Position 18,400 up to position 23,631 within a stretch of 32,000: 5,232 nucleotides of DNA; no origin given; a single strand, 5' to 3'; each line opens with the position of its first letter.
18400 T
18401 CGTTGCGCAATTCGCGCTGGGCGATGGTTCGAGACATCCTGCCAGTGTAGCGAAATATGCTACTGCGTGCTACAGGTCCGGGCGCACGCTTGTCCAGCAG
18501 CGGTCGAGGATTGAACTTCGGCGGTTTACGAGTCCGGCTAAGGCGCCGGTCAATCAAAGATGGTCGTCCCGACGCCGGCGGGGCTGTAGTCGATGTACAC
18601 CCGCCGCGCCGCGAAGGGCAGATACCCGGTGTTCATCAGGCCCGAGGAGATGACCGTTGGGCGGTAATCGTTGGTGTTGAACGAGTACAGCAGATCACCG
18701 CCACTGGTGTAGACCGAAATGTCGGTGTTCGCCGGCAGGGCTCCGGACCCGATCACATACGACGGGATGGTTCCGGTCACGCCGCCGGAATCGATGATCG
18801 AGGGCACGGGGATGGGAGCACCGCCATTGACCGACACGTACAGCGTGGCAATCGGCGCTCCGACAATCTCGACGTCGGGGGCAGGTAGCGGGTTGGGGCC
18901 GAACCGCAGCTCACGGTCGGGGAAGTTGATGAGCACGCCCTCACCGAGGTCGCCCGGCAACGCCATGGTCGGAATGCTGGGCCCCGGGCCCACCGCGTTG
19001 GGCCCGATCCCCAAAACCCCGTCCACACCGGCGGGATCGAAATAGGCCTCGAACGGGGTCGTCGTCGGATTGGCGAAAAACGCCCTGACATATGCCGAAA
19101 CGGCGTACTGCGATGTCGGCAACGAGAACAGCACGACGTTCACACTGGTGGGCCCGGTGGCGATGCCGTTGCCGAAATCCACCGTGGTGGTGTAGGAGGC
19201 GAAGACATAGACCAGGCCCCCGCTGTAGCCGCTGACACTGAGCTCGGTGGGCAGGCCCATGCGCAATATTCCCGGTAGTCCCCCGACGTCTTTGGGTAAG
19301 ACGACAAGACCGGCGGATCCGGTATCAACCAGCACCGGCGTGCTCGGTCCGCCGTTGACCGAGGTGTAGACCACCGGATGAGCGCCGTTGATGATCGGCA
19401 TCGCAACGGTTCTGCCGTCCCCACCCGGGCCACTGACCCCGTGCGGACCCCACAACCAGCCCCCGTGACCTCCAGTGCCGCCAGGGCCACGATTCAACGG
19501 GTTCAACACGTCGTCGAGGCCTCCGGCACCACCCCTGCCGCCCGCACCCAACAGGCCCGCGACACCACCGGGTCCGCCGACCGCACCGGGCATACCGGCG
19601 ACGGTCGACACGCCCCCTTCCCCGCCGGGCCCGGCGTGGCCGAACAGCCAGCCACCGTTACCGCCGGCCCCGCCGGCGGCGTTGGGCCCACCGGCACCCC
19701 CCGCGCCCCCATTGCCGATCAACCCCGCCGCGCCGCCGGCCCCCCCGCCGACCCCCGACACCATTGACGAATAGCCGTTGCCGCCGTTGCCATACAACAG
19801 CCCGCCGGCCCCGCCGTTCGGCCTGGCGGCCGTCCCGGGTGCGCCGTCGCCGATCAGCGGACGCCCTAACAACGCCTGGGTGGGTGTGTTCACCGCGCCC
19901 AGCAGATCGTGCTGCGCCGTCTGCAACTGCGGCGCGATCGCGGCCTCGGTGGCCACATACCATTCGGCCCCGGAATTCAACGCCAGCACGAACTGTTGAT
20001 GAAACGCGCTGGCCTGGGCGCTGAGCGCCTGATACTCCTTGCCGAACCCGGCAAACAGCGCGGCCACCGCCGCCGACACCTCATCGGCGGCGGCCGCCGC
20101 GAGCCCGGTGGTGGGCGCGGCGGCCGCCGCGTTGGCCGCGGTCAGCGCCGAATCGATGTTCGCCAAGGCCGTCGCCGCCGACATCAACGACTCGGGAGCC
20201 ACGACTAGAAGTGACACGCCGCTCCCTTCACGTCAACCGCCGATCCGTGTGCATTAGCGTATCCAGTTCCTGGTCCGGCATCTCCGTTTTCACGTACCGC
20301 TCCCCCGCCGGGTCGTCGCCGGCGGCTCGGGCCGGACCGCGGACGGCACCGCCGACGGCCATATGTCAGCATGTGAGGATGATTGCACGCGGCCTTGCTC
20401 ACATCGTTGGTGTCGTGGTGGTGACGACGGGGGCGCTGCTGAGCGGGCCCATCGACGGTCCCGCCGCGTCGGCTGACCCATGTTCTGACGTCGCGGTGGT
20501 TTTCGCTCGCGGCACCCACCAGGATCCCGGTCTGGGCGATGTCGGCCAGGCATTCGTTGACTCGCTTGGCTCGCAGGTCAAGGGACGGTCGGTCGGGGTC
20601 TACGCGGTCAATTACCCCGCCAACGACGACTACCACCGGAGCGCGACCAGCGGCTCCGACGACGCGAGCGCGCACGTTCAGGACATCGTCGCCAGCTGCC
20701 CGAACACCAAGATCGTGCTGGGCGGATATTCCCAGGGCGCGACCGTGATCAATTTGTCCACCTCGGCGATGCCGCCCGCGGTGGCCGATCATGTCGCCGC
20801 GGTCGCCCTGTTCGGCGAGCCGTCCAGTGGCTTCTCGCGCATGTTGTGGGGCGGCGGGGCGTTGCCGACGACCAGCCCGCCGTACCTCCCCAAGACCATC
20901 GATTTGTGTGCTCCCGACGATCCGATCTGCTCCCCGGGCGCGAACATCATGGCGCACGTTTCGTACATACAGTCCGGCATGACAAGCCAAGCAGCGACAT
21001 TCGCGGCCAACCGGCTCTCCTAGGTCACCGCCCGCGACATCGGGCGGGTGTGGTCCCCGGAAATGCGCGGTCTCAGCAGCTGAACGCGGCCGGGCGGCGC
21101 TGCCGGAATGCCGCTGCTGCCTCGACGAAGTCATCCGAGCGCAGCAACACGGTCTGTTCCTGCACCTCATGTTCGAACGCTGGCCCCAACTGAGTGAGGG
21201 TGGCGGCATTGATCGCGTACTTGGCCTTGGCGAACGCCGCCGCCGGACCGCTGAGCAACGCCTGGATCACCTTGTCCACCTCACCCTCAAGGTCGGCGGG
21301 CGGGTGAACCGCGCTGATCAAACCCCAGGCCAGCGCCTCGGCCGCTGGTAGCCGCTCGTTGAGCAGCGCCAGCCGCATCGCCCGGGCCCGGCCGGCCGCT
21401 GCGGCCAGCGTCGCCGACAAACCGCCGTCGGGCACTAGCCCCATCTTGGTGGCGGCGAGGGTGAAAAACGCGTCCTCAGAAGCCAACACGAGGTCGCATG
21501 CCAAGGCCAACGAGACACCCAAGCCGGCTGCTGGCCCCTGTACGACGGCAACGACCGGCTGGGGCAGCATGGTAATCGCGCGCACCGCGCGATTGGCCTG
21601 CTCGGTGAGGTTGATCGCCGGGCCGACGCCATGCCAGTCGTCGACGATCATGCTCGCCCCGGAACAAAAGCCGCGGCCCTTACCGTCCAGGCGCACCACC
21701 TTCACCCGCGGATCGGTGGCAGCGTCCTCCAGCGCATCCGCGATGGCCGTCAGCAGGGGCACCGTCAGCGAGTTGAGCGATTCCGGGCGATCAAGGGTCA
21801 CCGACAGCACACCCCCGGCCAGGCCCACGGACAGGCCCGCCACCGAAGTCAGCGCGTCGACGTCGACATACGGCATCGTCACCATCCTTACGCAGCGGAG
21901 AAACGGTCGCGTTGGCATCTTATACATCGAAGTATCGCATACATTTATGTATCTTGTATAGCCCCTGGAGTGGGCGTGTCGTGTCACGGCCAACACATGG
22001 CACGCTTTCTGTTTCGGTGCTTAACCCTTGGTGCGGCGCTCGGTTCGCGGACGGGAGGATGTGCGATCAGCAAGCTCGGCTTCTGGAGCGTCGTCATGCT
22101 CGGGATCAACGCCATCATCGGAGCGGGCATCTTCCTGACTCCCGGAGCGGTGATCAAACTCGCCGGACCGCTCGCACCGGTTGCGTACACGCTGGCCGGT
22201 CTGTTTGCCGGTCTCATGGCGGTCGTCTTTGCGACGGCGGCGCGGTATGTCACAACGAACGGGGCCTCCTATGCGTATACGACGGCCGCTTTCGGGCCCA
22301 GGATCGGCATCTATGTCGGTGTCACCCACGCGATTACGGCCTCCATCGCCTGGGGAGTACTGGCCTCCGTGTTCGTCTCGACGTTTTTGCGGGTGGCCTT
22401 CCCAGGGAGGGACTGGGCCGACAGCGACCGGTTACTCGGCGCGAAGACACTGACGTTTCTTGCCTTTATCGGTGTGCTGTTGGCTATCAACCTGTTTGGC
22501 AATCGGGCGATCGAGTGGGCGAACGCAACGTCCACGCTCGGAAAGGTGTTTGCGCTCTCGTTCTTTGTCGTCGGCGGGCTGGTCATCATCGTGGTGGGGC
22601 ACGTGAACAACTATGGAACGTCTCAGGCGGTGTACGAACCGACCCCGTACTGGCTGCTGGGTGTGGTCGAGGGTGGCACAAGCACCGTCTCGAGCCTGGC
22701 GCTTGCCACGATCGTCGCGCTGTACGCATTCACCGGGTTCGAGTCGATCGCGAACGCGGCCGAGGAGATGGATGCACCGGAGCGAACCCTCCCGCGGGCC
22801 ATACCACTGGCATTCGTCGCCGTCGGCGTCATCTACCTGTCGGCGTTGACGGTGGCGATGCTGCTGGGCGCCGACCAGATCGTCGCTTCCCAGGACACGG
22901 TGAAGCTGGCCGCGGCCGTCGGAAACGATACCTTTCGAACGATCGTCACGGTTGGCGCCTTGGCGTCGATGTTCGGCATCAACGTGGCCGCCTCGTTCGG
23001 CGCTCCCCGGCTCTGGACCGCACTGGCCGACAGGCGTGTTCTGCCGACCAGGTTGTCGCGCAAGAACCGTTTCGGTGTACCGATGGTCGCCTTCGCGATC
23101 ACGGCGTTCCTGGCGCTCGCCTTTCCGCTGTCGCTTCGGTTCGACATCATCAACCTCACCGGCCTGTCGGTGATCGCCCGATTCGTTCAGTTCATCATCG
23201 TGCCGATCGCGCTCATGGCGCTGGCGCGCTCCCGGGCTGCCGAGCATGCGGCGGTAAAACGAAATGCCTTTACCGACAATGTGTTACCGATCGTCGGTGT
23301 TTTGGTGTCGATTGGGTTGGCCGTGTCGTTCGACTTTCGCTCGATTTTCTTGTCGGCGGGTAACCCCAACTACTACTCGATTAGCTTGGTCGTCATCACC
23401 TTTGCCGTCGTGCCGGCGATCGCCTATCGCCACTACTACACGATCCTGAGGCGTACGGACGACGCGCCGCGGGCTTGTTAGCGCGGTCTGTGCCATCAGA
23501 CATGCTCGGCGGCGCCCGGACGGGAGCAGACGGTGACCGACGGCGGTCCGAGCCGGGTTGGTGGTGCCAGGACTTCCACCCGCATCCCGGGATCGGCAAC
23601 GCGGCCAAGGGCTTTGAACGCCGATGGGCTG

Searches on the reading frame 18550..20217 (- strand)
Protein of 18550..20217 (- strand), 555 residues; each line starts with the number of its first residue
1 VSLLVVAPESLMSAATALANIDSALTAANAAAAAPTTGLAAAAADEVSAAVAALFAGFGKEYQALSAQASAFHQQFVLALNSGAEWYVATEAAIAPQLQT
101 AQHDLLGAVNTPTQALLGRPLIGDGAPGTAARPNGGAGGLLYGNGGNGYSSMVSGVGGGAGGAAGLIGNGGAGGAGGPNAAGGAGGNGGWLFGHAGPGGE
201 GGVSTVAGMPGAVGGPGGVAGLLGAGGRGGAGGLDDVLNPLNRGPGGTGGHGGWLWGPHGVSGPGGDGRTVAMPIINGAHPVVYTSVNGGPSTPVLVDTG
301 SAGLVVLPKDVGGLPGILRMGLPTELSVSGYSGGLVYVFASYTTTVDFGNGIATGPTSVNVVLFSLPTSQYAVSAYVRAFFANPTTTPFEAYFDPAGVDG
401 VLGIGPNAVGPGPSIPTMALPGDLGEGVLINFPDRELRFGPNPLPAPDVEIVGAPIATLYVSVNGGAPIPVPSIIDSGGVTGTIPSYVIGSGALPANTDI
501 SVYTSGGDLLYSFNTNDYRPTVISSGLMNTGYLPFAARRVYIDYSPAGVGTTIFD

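Call 31: search_protein_families(library=pfam, proteins=[window:18550-20217:-], max_evalue=0.001)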
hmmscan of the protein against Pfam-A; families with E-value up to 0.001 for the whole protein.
window:18550-20217:- (555 aa): 3 families
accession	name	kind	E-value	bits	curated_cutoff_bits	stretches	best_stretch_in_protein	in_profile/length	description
PF20729.2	PE-PGRS_C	-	4.1e-97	325.1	33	1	270-552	2-265/265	PE-PGRS C-terminal aspartyl peptidase-like domain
PF00934.25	PE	-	7.1e-31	106.8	22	1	4-93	1-90/91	PE family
PF21526.2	PGRS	-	4.1e-18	66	27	1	122-191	1-73/73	PGRS repeats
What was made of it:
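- Checked: The PecA-type PE_PGRS is at 18550-20217 (minus), with PF20729 at 4e-97 (call 31).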

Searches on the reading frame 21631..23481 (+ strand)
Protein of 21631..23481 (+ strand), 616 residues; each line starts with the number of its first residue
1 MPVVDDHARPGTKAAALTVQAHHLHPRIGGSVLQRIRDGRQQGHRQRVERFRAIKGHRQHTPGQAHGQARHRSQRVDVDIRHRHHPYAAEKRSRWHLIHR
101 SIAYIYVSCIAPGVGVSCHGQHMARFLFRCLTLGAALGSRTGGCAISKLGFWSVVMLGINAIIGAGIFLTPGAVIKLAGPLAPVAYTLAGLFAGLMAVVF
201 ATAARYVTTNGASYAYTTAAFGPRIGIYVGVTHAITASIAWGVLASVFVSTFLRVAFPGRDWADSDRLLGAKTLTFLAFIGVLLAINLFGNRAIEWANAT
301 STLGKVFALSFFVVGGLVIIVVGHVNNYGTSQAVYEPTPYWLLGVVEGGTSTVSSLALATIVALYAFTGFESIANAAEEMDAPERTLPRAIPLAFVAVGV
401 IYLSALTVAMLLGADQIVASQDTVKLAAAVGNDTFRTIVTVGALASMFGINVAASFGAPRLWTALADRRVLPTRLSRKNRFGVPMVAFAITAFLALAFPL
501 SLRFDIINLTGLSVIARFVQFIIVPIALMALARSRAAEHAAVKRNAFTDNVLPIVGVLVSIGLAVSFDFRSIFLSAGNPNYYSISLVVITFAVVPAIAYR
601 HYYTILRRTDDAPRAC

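Call 31: search_protein_families(library=pfam, proteins=[window:21631-23481:+], max_evalue=0.001)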
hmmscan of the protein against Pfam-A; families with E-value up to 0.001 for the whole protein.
window:21631-23481:+ (616 aa): 2 families
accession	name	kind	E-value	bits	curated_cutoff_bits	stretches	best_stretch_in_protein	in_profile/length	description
PF13520.12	AA_permease_2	-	4.7e-44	151.4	27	1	149-588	1-425/427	Amino acid permease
PF00324.27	AA_permease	-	2.8e-30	105.9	24.6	1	154-558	2-411/470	Amino acid permease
